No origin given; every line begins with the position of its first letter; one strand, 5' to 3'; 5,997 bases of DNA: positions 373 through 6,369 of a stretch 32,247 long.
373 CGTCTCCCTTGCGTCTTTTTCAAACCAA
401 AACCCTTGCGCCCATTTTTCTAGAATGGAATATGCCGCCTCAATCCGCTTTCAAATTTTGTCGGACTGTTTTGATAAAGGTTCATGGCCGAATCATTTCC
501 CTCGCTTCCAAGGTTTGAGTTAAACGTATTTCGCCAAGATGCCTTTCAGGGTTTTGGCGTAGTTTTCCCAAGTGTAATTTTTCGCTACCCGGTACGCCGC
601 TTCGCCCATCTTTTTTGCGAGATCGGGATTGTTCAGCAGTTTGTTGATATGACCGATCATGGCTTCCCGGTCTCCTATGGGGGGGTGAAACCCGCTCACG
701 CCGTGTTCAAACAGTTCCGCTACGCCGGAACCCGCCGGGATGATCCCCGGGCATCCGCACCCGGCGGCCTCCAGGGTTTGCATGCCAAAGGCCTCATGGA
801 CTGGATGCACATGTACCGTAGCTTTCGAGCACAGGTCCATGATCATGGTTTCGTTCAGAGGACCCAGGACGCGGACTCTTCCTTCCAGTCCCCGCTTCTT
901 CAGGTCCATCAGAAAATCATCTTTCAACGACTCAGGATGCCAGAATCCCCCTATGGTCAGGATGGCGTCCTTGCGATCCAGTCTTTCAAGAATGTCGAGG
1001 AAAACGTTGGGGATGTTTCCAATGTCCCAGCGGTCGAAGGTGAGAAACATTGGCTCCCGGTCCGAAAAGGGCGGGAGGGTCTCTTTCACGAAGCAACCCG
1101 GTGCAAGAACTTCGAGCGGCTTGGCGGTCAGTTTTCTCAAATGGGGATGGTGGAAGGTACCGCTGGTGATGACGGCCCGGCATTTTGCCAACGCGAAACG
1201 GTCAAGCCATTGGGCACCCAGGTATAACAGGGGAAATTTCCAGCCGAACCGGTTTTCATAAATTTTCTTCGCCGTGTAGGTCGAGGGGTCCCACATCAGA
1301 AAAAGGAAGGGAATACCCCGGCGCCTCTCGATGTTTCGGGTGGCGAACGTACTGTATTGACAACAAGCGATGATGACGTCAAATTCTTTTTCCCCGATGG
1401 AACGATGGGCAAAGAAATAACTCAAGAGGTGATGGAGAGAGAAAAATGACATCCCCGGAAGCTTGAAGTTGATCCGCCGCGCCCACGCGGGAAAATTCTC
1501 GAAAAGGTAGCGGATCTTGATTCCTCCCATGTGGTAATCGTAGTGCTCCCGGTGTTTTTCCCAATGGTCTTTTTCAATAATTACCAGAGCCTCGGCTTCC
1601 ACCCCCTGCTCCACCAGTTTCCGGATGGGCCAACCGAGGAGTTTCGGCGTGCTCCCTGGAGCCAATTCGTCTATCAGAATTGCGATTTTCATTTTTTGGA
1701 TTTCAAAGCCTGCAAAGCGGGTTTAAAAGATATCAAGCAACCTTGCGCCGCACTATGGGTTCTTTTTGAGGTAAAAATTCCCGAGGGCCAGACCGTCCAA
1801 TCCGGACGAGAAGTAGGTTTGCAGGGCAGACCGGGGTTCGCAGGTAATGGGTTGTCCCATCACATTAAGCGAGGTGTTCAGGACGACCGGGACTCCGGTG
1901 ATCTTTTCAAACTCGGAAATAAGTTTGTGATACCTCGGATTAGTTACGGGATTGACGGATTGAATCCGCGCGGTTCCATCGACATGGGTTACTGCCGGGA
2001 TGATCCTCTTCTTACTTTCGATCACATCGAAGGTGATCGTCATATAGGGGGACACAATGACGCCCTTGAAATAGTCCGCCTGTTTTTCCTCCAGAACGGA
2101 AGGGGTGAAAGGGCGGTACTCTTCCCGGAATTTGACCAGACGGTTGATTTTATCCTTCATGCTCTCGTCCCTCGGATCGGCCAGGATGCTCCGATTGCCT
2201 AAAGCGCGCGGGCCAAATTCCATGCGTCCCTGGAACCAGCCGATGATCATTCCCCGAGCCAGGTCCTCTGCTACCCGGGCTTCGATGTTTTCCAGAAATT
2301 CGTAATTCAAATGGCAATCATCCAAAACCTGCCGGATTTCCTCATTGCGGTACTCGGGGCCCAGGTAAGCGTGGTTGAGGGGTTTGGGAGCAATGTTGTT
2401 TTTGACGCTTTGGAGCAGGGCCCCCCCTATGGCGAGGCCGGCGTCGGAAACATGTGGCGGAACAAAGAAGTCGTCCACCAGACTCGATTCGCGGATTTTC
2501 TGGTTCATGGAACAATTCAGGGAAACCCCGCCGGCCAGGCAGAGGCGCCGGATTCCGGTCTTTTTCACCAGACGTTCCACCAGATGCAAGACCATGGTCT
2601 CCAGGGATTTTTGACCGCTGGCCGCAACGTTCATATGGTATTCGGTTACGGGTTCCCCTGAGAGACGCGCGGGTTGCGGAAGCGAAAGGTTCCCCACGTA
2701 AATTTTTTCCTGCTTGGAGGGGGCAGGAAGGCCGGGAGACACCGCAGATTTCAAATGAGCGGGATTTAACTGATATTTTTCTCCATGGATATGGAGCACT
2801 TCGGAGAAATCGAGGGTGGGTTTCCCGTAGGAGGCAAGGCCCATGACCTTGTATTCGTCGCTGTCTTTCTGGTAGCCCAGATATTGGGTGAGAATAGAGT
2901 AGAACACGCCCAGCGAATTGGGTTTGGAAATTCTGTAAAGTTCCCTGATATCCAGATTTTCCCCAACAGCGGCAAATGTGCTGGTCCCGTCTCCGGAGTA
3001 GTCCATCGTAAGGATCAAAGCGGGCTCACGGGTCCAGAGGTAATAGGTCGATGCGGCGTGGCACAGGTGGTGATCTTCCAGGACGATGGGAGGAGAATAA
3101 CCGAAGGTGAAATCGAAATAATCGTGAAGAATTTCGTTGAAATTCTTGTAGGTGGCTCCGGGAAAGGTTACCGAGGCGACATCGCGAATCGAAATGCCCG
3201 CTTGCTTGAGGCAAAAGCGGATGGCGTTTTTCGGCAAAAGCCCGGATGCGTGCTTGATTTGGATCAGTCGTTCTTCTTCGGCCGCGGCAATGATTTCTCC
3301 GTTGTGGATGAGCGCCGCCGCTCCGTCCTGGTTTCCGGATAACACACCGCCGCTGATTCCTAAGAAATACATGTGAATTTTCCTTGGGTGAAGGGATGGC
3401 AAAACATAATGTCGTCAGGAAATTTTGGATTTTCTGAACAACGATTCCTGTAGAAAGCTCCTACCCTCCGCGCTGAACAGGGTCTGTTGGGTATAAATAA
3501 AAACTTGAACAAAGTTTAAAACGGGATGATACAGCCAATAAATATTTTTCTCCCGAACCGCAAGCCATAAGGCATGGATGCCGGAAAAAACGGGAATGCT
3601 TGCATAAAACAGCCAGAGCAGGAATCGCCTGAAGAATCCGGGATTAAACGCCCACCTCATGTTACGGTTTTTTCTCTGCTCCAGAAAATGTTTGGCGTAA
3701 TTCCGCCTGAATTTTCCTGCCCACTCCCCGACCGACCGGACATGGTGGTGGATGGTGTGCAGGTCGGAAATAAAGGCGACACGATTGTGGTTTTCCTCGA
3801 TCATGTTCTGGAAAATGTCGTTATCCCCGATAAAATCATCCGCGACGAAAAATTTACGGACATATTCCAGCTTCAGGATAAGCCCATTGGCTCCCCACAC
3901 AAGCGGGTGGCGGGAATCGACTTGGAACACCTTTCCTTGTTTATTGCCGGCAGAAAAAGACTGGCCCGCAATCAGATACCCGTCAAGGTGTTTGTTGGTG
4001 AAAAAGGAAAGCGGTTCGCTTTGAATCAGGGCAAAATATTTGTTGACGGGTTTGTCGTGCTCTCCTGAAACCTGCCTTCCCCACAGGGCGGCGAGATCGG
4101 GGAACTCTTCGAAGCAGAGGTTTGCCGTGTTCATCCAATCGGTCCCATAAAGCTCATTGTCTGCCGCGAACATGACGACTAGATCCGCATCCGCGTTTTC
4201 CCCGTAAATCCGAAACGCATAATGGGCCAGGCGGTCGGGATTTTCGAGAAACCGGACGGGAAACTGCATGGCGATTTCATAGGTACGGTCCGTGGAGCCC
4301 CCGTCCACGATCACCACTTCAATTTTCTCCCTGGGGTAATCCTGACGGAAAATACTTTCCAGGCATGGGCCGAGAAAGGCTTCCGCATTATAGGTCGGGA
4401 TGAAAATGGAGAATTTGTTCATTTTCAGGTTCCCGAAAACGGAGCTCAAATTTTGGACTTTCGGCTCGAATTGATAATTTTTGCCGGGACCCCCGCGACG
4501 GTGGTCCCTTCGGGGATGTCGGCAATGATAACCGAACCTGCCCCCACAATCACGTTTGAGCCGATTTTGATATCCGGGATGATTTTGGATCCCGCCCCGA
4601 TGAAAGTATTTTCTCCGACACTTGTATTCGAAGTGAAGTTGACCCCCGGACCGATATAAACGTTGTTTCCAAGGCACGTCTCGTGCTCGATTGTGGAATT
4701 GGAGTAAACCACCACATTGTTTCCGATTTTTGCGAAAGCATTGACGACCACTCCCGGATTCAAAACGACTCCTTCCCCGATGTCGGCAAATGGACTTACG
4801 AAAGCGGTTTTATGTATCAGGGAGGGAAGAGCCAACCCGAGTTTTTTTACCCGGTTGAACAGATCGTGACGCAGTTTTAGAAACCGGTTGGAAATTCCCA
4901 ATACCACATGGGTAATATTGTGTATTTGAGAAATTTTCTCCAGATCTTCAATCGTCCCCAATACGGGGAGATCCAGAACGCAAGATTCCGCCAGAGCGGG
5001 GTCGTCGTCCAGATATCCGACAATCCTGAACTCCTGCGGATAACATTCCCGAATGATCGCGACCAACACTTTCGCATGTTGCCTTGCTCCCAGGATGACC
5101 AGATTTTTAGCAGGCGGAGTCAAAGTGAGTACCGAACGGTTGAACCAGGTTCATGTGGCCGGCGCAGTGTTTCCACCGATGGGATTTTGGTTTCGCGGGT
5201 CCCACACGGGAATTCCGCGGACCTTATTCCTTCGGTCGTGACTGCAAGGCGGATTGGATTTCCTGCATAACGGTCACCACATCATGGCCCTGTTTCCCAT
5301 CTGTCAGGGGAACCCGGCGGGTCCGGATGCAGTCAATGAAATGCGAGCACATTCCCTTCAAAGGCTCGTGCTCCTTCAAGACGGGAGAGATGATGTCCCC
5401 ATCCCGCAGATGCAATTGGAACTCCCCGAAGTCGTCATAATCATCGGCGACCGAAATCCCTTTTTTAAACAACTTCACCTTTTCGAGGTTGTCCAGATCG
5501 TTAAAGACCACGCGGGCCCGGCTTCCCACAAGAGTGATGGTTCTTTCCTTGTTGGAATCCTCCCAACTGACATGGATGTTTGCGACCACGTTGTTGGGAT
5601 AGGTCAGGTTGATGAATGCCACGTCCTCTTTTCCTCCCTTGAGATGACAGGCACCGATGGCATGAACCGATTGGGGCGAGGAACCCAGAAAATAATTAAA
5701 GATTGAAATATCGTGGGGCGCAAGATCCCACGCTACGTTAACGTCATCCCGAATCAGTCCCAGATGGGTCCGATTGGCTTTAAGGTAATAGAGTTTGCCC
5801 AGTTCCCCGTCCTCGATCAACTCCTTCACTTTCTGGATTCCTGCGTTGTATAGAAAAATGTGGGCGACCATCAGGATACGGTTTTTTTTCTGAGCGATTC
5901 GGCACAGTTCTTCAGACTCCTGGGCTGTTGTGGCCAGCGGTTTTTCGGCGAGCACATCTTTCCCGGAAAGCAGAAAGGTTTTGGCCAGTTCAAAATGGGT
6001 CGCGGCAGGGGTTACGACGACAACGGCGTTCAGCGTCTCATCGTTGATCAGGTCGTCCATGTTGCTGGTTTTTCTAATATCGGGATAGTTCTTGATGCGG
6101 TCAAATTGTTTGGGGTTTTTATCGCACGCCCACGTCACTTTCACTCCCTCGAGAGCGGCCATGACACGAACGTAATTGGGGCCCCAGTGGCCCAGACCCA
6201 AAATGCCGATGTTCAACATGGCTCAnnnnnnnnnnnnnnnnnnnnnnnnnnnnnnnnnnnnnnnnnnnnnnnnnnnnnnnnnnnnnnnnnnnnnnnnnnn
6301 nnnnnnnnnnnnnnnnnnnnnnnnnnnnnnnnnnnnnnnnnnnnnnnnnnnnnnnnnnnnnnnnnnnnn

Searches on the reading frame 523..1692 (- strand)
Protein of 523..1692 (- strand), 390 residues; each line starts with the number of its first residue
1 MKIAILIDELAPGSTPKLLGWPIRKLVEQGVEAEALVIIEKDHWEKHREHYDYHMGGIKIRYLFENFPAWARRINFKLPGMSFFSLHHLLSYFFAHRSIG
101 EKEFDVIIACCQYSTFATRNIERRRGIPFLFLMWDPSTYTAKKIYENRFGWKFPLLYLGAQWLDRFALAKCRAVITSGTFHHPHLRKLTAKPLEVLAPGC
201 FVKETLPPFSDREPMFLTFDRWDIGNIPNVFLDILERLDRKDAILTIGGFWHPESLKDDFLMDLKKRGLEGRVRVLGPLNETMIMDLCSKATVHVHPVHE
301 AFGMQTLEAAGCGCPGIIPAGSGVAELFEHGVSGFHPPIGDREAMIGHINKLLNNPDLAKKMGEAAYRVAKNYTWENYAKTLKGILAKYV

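Call 8: search_protein_families(library=pfam, proteins=[window:523-1692:-], max_evalue=0.01)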
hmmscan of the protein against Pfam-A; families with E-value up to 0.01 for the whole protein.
window:523-1692:- (390 aa): 5 families
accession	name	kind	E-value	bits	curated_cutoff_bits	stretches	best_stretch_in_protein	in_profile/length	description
PF00534.26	Glycos_transf_1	-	5.7e-20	72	26.4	1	228-368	30-171/172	Glycosyl transferases group 1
PF13692.12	Glyco_trans_1_4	-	2.5e-14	54.2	27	1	230-355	19-142/142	Glycosyl transferases group 1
PF13524.12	Glyco_trans_1_2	-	3.8e-13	50.1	25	1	254-382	27-142/144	Glycosyl transferase-like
PF20706.3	GT4-conflict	-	8.4e-08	32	26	1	283-382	274-385/385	Family 4 Glycosyltransferase in conflict systems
PF13579.12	Glyco_trans_4_4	-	0.0001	23.1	29.7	1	24-192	12-149/158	Glycosyl transferase 4-like domain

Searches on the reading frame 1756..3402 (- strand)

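Call 8: search_protein_families(library=pfam, proteins=[window:1756-3402:-], max_evalue=0.01)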
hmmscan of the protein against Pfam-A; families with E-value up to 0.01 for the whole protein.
window:1756-3402:- (549 aa): 4 families
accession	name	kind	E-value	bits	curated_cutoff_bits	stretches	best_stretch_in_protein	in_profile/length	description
PF16861.10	Carbam_trans_C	-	1.2e-69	233.7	27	1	378-547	1-170/170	Carbamoyltransferase C-terminus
PF02543.21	Carbam_trans_N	-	3.6e-49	168.5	24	2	91-329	112-346/346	Carbamoyltransferase N-terminus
PF00814.31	TsaD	-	1.9e-05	24.9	24.8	1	225-323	169-260/264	tRNA N6-adenosine threonylcarbamoyltransferase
PF22521.2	HypF_C_2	-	0.001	19.4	27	1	258-326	168-240/241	Carbamoyltransferase, Kae1-like Domain, second subdomain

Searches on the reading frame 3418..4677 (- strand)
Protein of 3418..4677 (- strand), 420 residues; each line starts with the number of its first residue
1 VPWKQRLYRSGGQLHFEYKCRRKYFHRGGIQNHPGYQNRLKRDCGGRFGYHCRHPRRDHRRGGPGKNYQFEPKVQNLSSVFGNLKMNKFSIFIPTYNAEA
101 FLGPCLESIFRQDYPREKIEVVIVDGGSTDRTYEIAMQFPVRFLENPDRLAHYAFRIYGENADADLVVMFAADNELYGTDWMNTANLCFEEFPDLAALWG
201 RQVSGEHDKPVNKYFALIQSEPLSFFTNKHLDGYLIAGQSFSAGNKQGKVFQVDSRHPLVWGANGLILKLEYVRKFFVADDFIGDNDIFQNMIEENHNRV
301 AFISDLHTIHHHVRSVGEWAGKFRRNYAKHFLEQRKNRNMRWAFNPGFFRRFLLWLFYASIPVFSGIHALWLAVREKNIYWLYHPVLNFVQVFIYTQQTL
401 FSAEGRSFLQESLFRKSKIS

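Call 8: search_protein_families(library=pfam, proteins=[window:3418-4677:-], max_evalue=0.01)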
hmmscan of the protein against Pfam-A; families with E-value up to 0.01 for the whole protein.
window:3418-4677:- (420 aa): 2 families
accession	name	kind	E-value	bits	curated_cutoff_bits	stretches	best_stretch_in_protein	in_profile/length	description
PF00535.33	Glycos_transf_2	-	1.7e-17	64.3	23.3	1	90-222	1-135/168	Glycosyl transferase family 2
PF13641.12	Glyco_tranf_2_3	-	8.9e-07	29.6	27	1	89-143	3-55/230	Glycosyltransferase like family 2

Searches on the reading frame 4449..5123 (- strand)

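Call 97: search_protein_families(library=pfam, proteins=[window:4449-5123:-], max_evalue=0.01)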
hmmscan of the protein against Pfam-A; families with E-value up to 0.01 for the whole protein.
window:4449-5123:- (225 aa): 5 families
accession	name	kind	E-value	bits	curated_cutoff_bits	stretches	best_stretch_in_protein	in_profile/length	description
PF00132.30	Hexapep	-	7.4e-22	76.5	27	2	166-200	1-35/36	Bacterial transferase hexapeptide (six repeats)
PF17836.7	PglD_N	-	1.4e-08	35.6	23.4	1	7-89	1-75/78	PglD N-terminal domain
PF25084.1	LbH_EIF2B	-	5.5e-06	26.8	54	1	153-199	2-47/105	EIF2B subunit epsilon LbH domain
PF14602.12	Hexapep_2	-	6.9e-06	26.1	27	1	167-199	2-32/34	Hexapeptide repeat of succinyl-transferase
PF13727.12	CoA_binding_3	-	0.004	17.6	25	1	8-75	80-147/175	CoA-binding domain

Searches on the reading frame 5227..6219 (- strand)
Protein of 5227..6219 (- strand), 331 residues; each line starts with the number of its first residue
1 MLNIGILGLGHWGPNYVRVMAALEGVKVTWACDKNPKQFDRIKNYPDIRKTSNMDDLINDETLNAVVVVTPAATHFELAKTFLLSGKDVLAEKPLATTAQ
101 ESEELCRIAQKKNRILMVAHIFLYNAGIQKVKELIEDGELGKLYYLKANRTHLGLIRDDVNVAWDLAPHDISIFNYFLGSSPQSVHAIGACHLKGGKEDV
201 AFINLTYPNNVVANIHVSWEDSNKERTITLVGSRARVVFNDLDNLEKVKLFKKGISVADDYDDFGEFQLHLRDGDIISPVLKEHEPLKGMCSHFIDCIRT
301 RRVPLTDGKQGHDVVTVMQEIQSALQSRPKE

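Call 8: search_protein_families(library=pfam, proteins=[window:5227-6219:-], max_evalue=0.01)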
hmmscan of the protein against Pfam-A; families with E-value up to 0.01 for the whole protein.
window:5227-6219:- (331 aa): 4 families
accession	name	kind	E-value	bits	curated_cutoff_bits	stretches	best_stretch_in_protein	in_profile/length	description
PF01408.29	GFO_IDH_MocA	-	2.1e-26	93.4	24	1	2-120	1-120/120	Oxidoreductase family, NAD-binding Rossmann fold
PF22725.1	GFO_IDH_MocA_C3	-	1.1e-17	64.7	27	1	128-237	1-123/124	GFO/IDH/MocA C-terminal domain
PF02894.22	GFO_IDH_MocA_C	-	8.9e-13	49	22.9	1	132-326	1-211/218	Oxidoreductase family, C-terminal alpha/beta domain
PF03447.22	NAD_binding_3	-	0.0063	17.6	24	0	13-117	6-114/116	Homoserine dehydrogenase, NAD binding domain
